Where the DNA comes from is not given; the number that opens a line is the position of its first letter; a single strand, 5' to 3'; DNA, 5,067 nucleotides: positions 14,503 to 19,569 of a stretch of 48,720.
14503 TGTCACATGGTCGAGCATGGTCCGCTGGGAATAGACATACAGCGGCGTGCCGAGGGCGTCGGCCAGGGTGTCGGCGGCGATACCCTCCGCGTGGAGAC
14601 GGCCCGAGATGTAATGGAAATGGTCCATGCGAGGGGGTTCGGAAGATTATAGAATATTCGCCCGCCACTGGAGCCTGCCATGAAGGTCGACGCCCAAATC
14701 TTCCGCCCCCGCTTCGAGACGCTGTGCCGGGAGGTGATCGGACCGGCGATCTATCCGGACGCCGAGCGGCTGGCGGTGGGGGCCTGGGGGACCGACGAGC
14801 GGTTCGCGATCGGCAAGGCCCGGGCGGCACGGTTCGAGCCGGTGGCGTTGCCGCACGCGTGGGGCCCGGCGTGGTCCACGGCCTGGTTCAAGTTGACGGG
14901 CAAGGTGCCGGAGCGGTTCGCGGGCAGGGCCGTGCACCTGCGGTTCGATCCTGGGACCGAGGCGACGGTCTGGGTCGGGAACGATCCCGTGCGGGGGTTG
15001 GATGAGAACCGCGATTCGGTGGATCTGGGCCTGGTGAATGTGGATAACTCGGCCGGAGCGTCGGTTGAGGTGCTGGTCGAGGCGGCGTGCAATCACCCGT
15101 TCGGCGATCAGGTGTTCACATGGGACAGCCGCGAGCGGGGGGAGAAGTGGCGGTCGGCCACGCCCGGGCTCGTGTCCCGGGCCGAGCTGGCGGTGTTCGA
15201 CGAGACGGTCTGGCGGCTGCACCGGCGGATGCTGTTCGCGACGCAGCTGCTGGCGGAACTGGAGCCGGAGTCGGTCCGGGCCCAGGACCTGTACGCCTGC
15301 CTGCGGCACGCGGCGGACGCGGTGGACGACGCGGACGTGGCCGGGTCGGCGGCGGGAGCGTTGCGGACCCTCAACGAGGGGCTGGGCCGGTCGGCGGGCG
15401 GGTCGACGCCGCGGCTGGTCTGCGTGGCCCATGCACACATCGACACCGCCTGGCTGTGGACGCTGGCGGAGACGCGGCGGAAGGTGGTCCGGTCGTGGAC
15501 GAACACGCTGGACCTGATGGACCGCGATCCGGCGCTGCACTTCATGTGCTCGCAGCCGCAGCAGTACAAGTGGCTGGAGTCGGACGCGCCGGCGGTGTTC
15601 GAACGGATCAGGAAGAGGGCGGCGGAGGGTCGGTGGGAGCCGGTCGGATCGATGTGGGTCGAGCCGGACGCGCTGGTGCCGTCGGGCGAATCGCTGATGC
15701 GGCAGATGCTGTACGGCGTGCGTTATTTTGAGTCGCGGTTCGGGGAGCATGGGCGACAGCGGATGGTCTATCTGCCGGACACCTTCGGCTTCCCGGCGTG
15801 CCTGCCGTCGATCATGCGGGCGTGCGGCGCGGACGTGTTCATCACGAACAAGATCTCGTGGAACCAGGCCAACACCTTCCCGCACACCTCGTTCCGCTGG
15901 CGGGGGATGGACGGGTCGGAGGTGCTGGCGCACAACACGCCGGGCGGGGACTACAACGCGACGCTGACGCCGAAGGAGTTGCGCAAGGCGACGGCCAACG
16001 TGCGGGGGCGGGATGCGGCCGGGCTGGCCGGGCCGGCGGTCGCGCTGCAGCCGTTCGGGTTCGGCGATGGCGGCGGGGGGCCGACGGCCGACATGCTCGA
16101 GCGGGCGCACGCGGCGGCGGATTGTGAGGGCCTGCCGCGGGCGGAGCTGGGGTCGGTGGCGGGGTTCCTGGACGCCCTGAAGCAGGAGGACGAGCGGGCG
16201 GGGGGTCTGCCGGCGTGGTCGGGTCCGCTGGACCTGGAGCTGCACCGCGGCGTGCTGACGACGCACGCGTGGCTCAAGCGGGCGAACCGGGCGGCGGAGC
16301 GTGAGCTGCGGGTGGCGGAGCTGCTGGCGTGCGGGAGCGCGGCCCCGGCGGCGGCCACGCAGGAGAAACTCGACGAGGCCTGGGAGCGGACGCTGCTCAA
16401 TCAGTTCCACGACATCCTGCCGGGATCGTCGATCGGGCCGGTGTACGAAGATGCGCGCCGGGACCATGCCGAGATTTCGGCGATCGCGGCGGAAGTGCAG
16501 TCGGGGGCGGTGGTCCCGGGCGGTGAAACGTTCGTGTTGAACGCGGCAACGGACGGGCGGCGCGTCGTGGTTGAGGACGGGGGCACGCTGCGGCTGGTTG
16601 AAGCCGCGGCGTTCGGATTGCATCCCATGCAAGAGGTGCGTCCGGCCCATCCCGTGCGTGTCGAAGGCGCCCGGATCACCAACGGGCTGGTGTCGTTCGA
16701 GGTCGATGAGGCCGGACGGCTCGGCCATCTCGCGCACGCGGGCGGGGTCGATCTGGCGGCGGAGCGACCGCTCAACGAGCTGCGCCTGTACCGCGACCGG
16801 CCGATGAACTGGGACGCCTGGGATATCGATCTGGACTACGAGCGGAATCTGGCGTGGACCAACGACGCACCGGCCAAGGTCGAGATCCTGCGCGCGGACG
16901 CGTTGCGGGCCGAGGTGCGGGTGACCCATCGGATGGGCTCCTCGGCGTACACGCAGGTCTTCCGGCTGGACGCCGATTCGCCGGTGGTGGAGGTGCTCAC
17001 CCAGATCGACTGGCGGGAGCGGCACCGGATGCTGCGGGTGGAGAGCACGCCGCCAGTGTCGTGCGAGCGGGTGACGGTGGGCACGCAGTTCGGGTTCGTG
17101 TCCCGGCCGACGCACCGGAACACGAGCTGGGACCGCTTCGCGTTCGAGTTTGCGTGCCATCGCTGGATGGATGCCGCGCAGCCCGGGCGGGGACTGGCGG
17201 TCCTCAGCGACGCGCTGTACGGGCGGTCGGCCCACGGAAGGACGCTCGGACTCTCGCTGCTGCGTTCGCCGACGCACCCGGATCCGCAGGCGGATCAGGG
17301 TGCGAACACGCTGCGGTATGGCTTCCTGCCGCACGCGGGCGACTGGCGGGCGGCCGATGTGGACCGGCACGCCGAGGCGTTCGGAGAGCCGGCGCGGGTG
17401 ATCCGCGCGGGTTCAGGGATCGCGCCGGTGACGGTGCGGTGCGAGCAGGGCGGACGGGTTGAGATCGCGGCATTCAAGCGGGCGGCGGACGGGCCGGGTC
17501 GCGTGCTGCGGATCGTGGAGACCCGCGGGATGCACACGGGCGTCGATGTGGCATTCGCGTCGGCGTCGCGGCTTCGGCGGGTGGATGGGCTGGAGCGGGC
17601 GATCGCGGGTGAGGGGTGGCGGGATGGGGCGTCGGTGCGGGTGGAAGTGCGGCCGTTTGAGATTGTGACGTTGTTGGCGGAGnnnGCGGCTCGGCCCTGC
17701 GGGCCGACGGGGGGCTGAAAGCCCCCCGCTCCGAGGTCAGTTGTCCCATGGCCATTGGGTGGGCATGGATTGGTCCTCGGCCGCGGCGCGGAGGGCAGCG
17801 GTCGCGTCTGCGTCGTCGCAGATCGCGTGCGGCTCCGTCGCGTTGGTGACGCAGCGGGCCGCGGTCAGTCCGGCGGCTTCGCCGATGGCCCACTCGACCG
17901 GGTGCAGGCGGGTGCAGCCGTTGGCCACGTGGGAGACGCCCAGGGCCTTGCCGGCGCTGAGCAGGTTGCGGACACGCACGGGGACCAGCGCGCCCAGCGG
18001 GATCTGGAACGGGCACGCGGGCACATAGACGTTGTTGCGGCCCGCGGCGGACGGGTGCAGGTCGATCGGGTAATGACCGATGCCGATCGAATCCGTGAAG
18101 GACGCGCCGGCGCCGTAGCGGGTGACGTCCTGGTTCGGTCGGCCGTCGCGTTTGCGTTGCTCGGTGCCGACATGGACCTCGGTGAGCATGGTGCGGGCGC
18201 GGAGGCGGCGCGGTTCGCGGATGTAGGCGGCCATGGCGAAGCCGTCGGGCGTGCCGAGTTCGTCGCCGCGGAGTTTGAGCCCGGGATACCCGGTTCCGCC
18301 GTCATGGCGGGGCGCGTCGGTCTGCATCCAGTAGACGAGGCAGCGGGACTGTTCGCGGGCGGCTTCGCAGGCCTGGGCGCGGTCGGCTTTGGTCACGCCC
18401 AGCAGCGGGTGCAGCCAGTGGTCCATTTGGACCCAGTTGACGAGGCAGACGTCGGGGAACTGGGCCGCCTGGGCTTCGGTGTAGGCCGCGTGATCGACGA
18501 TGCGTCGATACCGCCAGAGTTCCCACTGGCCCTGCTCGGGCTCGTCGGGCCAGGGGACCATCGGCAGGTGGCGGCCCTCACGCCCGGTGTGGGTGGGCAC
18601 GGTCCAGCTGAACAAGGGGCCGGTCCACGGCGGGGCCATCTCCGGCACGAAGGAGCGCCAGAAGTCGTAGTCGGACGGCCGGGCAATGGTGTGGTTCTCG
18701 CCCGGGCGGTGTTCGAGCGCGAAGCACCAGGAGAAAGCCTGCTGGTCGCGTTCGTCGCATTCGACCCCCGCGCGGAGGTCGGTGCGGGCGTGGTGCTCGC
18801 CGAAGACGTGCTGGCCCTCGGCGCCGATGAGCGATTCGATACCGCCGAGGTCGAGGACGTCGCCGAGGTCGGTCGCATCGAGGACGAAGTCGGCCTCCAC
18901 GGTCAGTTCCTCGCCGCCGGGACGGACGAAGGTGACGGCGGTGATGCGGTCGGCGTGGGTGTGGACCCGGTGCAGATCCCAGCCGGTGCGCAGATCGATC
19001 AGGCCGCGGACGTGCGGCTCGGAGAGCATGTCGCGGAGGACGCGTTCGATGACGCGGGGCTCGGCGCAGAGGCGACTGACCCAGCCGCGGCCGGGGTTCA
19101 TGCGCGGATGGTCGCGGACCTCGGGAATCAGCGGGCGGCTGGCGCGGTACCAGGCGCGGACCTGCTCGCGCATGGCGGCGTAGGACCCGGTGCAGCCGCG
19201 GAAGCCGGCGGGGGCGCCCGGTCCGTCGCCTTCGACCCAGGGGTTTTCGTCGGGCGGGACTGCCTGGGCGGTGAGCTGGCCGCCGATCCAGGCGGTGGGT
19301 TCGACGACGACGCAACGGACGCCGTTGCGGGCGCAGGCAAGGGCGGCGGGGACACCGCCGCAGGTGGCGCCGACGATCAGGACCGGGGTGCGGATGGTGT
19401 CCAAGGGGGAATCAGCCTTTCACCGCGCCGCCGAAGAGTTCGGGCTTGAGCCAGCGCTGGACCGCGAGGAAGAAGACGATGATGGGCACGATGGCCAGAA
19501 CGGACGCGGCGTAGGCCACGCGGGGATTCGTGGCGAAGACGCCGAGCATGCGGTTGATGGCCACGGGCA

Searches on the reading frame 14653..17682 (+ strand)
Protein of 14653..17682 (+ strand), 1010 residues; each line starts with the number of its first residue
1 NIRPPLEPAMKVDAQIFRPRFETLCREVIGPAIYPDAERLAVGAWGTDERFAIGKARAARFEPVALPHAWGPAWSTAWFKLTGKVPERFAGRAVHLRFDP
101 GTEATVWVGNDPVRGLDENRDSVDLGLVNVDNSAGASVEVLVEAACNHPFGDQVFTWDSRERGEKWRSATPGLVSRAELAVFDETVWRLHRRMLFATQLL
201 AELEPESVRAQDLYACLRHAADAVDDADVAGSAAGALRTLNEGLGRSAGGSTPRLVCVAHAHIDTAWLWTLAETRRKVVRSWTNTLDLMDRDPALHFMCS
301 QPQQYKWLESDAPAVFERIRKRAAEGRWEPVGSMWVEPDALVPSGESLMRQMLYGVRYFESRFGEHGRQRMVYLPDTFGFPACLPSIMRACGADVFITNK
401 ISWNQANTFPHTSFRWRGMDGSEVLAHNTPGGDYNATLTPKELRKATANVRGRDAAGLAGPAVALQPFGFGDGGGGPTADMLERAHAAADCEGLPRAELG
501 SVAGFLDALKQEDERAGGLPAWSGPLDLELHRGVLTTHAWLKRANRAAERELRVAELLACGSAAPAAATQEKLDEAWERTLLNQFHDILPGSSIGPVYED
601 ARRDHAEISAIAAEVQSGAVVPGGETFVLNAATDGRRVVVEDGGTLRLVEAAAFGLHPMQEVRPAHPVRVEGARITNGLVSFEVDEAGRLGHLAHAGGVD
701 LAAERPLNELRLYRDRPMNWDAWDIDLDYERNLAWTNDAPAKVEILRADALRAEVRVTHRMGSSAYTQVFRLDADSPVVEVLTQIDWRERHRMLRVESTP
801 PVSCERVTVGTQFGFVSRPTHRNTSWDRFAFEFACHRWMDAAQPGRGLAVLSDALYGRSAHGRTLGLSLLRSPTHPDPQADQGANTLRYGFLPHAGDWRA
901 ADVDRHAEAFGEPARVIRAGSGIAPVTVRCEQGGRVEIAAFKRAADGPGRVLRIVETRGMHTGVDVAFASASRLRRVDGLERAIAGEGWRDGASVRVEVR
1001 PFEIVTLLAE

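Call 16: search_protein_families(library=pfam, proteins=[window:14653-17682:+], max_evalue=0.001)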
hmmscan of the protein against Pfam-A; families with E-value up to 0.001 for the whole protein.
window:14653-17682:+ (1010 aa): 5 families
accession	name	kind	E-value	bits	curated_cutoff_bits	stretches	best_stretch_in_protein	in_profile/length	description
PF01074.27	Glyco_hydro_38N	-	7.1e-80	268.7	25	1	256-522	3-269/270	Glycosyl hydrolases family 38 N-terminal domain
PF07748.19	Glyco_hydro_38C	-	6.2e-46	157.7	25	1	675-879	1-206/206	Glycosyl hydrolases family 38 C-terminal domain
PF09261.16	Alpha-mann_mid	-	1.3e-22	80.1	31.1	1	529-615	1-88/96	Alpha mannosidase middle domain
PF22907.2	Ams1-like_1st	-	1.6e-15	57.6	27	1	46-152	14-121/145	Alpha-mannosidase, jelly roll domain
PF17677.7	Glyco_hydro38C2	-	6.7e-06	26.6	22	1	936-1007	2-72/72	Glycosyl hydrolases family 38 C-terminal beta sandwich domain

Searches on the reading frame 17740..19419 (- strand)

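Call 16: search_protein_families(library=pfam, proteins=[window:17740-19419:-], max_evalue=0.001)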
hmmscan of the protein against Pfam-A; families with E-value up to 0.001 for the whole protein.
window:17740-19419:- (560 aa): 2 families
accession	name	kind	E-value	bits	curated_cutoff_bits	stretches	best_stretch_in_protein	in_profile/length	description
PF12831.13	FAD_oxidored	-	1e-85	289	27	1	13-533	2-407/416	FAD dependent oxidoreductase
PF01494.25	FAD_binding_3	-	6.5e-06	26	22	0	10-43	1-34/349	FAD binding domain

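Call 55: search_protein_families(library=ncbifam, proteins=[window:17740-19419:-], max_evalue=0.001)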
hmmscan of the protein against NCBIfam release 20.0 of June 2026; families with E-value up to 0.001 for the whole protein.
window:17740-19419:- (560 aa): 4 families
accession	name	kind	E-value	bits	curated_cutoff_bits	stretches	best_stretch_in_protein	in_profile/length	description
NF004780.0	PRK06126.1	subfamily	5.3e-06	25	445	0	8-41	6-39/552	hypothetical protein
NF009477.0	PRK12843.1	equivalog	1.3e-05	23.9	758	1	11-50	17-56/578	FAD-dependent oxidoreductase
TIGR01372.1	soxA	subfamily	0.00025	19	1164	1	11-53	169-211/996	sarcosine oxidase subunit alpha family protein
NF009478.0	PRK12844.1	equivalog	0.00096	17.6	789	0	13-48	11-46/559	3-ketosteroid-delta-1-dehydrogenase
